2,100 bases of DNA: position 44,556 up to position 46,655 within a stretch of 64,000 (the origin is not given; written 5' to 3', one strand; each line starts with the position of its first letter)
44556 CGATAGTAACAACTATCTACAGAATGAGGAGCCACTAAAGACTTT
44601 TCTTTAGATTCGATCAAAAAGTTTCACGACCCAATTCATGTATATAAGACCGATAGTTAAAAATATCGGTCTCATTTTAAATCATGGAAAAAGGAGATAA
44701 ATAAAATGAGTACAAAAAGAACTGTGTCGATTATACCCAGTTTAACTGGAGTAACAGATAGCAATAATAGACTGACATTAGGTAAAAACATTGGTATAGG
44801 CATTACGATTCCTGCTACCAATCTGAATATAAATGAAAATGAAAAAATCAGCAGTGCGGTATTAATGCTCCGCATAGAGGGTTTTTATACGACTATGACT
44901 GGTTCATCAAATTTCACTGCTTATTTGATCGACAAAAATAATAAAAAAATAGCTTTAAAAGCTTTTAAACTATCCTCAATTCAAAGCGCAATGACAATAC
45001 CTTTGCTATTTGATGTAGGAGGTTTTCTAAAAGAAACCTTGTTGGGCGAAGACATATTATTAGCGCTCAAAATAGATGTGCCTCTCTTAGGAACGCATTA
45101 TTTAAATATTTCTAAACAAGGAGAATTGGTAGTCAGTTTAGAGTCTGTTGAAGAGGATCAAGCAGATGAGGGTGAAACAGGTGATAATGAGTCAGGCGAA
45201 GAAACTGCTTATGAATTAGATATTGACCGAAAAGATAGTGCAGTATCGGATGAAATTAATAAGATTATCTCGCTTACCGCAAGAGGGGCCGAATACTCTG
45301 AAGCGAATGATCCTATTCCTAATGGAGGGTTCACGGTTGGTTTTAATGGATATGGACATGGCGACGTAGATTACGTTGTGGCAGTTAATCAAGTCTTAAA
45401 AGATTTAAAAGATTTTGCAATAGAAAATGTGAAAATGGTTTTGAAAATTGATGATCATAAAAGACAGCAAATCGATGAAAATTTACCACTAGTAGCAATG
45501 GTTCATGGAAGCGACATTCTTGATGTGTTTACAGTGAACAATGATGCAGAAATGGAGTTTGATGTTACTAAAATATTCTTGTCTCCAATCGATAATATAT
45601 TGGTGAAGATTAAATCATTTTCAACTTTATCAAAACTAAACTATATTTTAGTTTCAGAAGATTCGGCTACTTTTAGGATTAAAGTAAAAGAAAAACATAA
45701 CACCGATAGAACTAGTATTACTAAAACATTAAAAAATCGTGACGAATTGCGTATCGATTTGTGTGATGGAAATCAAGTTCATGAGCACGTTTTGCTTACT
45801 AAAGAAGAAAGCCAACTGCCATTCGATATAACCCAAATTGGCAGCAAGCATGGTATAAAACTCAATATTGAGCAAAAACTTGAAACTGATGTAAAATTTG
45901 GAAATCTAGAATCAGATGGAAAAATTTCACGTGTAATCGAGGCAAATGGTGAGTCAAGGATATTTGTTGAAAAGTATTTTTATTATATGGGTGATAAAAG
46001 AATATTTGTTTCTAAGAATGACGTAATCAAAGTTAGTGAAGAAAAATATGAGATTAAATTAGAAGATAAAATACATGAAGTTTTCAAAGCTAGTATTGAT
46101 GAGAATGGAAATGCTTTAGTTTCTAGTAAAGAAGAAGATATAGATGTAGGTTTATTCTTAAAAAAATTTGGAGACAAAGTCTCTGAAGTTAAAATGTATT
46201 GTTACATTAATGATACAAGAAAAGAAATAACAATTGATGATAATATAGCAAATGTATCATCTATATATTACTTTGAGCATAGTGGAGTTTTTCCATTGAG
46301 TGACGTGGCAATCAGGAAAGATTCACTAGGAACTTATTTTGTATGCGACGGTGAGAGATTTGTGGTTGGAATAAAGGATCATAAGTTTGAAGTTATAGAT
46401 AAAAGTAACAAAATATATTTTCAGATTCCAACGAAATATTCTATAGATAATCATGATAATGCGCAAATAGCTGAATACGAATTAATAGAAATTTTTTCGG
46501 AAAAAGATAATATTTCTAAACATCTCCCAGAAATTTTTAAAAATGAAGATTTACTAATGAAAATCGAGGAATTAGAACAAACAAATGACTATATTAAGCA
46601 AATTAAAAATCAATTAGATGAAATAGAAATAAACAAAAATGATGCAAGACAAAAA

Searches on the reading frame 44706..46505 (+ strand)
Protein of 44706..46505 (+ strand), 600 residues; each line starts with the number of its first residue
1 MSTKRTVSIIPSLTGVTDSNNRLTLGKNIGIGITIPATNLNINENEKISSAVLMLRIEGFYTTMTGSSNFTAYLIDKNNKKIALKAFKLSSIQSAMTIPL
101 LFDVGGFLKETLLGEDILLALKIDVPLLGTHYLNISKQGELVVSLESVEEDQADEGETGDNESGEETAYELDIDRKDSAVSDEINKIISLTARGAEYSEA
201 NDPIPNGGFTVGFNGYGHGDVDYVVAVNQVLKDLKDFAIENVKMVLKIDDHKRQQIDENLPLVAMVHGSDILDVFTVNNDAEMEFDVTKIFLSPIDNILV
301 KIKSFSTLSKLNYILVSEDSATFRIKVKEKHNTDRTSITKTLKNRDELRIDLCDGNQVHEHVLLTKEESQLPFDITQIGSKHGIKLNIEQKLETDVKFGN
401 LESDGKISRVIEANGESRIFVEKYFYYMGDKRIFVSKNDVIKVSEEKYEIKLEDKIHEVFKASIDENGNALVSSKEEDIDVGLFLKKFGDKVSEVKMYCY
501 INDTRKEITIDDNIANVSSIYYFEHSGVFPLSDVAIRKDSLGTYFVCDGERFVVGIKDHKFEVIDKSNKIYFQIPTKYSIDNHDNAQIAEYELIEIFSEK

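Call 80: search_protein_families(library=pfam, proteins=[window:44706-46505:+], max_evalue=0.01)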
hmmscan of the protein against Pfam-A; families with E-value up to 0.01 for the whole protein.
window:44706-46505:+ (600 aa): 0 families
